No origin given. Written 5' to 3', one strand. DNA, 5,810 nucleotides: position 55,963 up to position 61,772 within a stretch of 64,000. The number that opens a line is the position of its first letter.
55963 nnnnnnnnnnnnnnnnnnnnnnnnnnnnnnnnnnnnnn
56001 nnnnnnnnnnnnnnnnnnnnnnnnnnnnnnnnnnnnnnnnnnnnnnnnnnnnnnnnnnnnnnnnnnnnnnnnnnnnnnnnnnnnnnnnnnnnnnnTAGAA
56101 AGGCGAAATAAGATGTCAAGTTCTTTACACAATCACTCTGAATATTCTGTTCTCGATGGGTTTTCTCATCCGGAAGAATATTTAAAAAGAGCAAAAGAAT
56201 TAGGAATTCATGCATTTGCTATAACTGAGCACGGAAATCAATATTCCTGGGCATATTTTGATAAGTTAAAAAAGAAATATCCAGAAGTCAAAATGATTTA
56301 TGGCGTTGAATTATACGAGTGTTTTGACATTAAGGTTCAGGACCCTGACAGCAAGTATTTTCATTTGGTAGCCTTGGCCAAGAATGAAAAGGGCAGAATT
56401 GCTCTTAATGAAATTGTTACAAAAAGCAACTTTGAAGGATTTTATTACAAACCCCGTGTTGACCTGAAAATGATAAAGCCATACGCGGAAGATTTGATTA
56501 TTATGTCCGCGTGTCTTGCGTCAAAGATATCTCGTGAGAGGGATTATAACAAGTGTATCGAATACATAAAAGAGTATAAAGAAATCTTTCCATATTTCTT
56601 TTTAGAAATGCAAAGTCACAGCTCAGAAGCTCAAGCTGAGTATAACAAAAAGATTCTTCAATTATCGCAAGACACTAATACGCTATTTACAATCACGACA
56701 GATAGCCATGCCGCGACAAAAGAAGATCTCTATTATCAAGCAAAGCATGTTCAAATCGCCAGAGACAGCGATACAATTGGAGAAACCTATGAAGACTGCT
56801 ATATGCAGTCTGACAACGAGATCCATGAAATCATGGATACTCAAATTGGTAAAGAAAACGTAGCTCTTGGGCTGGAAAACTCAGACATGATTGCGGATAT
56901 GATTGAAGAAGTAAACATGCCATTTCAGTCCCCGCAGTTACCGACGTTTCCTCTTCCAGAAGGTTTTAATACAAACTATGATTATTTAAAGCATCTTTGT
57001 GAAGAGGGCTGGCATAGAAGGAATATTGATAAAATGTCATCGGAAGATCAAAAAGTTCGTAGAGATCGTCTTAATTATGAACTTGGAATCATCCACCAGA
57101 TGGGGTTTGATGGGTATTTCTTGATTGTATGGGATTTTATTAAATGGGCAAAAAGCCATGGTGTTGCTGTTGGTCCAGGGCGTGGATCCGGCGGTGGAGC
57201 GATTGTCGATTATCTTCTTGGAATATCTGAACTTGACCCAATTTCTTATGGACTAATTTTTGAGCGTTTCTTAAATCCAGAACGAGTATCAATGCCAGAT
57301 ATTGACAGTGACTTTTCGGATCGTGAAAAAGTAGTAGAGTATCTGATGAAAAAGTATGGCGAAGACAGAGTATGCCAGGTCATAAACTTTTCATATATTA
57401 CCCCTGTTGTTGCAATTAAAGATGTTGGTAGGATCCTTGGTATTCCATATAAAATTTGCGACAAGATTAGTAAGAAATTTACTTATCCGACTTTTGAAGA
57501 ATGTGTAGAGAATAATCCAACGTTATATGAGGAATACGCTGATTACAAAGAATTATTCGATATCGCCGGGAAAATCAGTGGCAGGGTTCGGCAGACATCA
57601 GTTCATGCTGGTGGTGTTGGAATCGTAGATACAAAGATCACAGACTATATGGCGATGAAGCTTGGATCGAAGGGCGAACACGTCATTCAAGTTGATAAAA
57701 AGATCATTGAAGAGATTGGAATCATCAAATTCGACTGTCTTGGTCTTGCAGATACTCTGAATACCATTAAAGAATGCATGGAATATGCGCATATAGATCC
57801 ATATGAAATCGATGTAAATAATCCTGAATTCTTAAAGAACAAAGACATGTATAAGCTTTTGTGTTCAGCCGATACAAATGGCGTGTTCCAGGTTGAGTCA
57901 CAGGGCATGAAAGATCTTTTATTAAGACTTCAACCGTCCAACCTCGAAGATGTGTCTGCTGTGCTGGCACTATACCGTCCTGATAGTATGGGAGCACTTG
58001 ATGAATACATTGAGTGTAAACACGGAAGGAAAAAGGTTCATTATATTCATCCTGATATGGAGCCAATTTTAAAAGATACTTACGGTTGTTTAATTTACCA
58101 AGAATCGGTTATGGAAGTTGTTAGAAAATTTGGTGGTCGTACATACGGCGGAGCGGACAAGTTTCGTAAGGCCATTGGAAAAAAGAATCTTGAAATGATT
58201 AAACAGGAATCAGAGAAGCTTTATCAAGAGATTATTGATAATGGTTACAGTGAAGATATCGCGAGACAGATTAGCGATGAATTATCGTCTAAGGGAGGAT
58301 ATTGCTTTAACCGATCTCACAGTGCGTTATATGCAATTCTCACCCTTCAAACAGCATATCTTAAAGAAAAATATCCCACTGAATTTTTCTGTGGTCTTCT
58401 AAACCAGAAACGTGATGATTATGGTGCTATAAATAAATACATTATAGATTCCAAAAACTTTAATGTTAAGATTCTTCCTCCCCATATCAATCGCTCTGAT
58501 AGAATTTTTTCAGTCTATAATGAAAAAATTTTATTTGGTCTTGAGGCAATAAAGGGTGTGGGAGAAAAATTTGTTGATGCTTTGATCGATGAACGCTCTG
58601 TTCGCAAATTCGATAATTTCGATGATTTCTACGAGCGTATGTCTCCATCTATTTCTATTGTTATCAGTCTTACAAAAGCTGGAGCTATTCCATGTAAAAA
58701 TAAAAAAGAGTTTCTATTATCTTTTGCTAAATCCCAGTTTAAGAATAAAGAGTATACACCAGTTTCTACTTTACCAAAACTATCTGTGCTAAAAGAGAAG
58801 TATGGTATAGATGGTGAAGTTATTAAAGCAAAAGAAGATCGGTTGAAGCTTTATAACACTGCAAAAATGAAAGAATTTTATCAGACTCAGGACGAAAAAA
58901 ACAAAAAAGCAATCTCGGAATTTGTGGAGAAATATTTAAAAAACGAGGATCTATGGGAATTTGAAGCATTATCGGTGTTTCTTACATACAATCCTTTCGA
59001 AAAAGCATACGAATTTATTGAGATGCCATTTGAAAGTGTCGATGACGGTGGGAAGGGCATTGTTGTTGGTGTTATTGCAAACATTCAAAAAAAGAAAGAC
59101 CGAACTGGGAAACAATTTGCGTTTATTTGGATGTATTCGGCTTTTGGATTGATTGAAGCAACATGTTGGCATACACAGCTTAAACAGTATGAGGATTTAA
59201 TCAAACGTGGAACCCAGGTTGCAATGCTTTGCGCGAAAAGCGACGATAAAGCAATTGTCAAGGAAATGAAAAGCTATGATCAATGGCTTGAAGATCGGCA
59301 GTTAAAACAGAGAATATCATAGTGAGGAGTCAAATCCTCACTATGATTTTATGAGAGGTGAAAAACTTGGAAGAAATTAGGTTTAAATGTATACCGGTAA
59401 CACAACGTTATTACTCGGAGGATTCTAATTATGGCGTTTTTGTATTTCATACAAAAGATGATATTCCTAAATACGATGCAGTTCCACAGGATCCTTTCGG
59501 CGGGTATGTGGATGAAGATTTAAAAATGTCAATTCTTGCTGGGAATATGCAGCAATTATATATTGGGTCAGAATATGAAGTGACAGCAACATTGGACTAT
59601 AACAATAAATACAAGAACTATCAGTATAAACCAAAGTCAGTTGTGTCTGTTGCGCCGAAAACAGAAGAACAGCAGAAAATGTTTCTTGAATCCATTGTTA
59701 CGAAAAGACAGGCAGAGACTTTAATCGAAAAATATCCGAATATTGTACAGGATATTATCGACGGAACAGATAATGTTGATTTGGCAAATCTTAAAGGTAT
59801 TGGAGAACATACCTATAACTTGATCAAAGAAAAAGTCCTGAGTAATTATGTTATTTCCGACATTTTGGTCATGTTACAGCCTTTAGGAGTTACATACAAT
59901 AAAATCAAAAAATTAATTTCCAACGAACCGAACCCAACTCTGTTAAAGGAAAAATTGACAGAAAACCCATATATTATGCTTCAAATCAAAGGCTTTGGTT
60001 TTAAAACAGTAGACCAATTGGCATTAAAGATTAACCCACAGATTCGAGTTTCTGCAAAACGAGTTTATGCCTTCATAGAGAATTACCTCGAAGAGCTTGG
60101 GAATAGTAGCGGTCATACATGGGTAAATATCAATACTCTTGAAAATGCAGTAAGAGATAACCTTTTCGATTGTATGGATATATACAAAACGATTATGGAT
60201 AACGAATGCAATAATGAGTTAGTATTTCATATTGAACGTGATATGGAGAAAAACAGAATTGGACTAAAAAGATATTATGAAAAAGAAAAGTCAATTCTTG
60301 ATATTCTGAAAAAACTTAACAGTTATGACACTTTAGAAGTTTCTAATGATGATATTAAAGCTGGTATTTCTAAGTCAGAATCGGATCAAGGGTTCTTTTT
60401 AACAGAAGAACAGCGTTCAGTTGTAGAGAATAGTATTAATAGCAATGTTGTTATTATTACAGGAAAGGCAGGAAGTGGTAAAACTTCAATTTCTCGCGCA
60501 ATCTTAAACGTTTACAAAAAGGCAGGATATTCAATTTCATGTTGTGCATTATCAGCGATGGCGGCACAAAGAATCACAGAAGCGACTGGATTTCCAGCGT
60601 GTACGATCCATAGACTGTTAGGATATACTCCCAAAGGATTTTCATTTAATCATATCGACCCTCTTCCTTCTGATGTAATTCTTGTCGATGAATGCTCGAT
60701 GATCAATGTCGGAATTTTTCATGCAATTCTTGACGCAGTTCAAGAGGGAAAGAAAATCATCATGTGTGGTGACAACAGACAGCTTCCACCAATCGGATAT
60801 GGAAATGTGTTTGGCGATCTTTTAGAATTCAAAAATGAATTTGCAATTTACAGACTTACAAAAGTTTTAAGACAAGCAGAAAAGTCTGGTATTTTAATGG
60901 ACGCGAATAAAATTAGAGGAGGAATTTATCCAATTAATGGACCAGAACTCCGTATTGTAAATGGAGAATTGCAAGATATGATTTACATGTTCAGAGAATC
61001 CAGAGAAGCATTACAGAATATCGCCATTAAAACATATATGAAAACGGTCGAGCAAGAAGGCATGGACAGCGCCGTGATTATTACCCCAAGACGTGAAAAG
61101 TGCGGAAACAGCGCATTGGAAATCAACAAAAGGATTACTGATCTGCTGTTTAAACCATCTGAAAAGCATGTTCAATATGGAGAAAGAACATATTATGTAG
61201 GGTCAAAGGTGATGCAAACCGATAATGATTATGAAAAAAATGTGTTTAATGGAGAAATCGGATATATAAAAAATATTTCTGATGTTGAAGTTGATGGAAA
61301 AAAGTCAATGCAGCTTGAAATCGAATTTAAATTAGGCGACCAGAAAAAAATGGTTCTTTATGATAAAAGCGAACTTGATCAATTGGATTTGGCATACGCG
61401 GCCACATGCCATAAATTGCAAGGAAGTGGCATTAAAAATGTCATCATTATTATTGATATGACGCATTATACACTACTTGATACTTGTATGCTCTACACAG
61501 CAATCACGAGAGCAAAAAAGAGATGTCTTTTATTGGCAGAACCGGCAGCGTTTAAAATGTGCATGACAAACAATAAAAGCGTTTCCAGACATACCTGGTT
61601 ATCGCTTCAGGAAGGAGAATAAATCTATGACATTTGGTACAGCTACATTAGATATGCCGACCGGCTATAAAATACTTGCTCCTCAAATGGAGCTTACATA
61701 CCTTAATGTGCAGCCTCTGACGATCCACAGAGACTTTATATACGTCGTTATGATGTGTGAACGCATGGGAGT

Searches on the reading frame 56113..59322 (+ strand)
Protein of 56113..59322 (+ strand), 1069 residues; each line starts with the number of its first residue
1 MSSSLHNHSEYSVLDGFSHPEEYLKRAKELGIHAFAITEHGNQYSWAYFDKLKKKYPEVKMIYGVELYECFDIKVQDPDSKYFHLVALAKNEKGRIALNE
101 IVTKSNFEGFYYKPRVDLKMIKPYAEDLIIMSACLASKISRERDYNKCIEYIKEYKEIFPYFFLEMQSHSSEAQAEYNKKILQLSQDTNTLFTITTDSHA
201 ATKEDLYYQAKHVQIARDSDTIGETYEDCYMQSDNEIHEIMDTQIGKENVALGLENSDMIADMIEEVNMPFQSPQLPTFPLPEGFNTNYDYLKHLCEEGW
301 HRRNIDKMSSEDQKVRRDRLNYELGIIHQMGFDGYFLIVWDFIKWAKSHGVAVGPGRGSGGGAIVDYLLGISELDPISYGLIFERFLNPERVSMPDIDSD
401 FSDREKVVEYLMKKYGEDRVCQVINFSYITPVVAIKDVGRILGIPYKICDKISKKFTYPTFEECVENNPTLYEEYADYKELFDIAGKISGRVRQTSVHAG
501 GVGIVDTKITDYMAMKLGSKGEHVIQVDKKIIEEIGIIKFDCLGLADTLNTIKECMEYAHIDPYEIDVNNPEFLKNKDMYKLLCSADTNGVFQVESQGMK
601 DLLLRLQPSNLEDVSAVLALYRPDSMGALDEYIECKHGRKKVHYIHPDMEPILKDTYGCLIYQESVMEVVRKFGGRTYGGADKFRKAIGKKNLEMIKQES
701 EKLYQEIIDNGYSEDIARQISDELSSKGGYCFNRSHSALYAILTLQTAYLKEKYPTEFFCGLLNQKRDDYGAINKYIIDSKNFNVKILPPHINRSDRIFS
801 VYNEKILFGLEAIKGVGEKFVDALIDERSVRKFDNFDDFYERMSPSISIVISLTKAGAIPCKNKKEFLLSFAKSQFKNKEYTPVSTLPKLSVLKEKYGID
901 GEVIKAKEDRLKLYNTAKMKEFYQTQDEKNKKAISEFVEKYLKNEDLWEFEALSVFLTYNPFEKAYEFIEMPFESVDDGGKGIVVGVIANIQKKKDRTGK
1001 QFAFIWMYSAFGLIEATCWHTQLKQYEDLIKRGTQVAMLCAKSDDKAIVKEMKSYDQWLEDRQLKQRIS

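Call 22: search_protein_families(library=pfam, proteins=[window:56113-59322:+], max_evalue=0.001)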
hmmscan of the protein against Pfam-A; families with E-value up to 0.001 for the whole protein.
window:56113-59322:+ (1069 aa): 5 families
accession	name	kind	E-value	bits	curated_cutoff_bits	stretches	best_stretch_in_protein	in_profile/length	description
PF07733.18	DNA_pol3_alpha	-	5.4e-81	272.5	23.9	1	290-544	1-260/260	Bacterial DNA polymerase III alpha NTPase domain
PF17657.6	DNA_pol3_finger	-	4.5e-47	159.9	22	1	549-711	2-166/166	Bacterial DNA polymerase III alpha subunit finger domain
PF02811.25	PHP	-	2e-33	116.5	26.4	1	5-169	2-164/164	PHP domain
PF14579.12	HHH_6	-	1.2e-18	67.5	25.6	1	784-861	1-82/90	Helix-hairpin-helix motif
PF04919.18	DUF655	-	4e-05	24.1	22.2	1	807-844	115-152/181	Protein of unknown function (DUF655)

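Call 43: search_dna_similar(query=window:56113-59322:+, collection=phages, mode=protein, max_rows=10)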
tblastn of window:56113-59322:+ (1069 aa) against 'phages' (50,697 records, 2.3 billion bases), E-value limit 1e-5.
Records with a match: 1442; places in all: 1446; records where one place covers at least 80% of the query: 414.
Best place of each record, by identity: <60% 1442.
By first word of the organism name: Pseudomonas 302; Mycobacterium 282; Streptomyces 211; Gordonia 132; Bacillus 99; Bacteriophage 56; Staphylococcus 47; Microbacterium 36; Escherichia 31; Rhodococcus 22; and 57 more.
By host as written in the record: Mycobacterium smegmatis mc2 155 204; Pseudomonas aeruginosa 118; - 114; Pseudomonas aeruginosa PAO1 86; Streptomyces griseus ATCC 10137 81; Gordonia terrae 3612 65; Streptomyces lividans JI 1326 44; Mycobacterium smegmatis mc#155 37; and 239 more.
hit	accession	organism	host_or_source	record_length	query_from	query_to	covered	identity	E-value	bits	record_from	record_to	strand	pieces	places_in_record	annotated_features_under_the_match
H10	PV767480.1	Rossellomorea phage phiT1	Rossellomorea aquimaris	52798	5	1053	97%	35.8%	1e-92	547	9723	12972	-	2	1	DNA polymerase III subunit alpha (x2) | hypothetical protein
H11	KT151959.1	Brevibacillus phage Sundance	Brevibacillus laterosporus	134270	4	1058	99%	33.9%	3e-176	578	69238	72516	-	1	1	putative DNA polymerase III subunit alpha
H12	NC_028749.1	Brevibacillus phage Sundance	Brevibacillus laterosporus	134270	4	1058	99%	33.9%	3e-176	578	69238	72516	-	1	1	DNA polymerase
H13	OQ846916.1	Alicyclobacillus phage KKP_3916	Alicyclobacillus acidoterrestris strain ...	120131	3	1066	98%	33.7%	5e-66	580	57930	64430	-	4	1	hypothetical protein (x6)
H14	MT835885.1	Bacteriophage sp.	human fecal samples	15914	5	1037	97%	33.9%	3e-152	508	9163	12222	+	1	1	record has no annotation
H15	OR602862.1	Moorella phage MTATph1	Moorella thermoacetica DSM 103132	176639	1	1049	98%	33.3%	4e-148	496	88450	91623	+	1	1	DNA polymerase | CRISPR/Cas system associated protein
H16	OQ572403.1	Pseudomonas phage Y1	Pseudomonas aeruginosa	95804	5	1031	96%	32.7%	2e-128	438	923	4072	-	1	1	record has no annotation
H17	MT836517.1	Bacteriophage sp.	human fecal samples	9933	5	964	90%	34.0%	1e-140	474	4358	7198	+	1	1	record has no annotation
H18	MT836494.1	Bacteriophage sp.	human fecal samples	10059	3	868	81%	37.6%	3e-157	523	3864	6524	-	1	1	record has no annotation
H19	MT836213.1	Bacteriophage sp.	human fecal samples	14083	3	872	81%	37.2%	3e-160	531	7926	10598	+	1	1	record has no annotation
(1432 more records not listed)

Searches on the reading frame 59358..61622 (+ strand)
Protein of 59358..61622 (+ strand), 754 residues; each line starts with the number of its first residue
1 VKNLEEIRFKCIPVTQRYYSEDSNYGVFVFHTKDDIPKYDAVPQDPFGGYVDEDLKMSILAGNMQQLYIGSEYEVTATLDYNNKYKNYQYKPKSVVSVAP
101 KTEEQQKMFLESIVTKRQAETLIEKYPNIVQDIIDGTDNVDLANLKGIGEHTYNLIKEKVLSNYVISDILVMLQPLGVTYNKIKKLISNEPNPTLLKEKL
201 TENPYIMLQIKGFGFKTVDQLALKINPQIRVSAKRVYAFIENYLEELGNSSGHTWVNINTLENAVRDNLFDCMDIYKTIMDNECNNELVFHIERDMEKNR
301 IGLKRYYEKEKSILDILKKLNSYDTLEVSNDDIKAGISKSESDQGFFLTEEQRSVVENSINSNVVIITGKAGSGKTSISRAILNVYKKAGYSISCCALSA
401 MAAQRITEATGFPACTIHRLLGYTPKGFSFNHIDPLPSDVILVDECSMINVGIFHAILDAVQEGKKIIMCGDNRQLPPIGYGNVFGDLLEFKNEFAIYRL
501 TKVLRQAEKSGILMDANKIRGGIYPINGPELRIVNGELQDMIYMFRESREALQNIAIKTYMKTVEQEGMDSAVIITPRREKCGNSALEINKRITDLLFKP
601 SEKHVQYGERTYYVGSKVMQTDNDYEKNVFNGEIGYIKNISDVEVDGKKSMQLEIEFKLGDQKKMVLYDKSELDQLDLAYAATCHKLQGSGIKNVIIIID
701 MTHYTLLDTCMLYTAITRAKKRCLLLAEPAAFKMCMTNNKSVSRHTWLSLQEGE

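Call 22: search_protein_families(library=pfam, proteins=[window:59358-61622:+], max_evalue=0.001)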
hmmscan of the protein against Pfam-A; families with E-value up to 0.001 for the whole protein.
window:59358-61622:+ (754 aa): 10 families
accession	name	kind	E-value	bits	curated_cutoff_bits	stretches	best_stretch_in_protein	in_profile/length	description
PF13604.12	AAA_30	-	2.5e-34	119.1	27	1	348-514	2-163/191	AAA domain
PF13245.12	AAA_19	-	3e-30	105.6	25.1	1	352-480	1-133/134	AAA domain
PF18335.7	SH3_13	-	1.8e-16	60.1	41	1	589-657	1-65/65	ATP-dependent RecD-like DNA helicase SH3 domain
PF01443.25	Viral_helicase1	-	3.7e-12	47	21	2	366-479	2-100/228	Viral superfamily 1 RNA helicase core domain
PF14490.11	HHH_RecD2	-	5.2e-12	46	27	1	166-254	5-91/92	ATP-dependent RecD2 DNA helicase HHH domain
PF13538.12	UvrD_C_2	-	1.1e-10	41.6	27.4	1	678-725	1-51/52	UvrD-like helicase C-terminal domain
PF05970.20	PIF1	-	2.1e-07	31.2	25.9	0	348-407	2-67/223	PIF1-like helicase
PF13086.12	AAA_11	-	1.7e-06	28.4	27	0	434-479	212-253/257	AAA domain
PF20720.3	nSTAND3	-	2.1e-06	27.9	27.2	1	346-393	1-48/155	Novel STAND NTPase 3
PF02562.22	PhoH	-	0.00028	20.9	27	0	349-381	6-38/205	PhoH-like protein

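Call 24: find_related_loci(query=window:59358-61622:+, collection=viral_contigs, flank=10000)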
Query window:59358-61622:+ (754 aa) in viral_contigs; peptide patterns used: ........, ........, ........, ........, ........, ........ (x = any residue, [..] = any of these).
4 stretches matched a pattern; 2 encode a relative of the query (tblastn E <= 1e-3); 2 distinct loci.
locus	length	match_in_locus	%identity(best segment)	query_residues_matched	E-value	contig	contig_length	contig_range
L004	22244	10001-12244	78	1-752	0e+0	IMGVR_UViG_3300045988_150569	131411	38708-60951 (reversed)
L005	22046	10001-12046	60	2-686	0e+0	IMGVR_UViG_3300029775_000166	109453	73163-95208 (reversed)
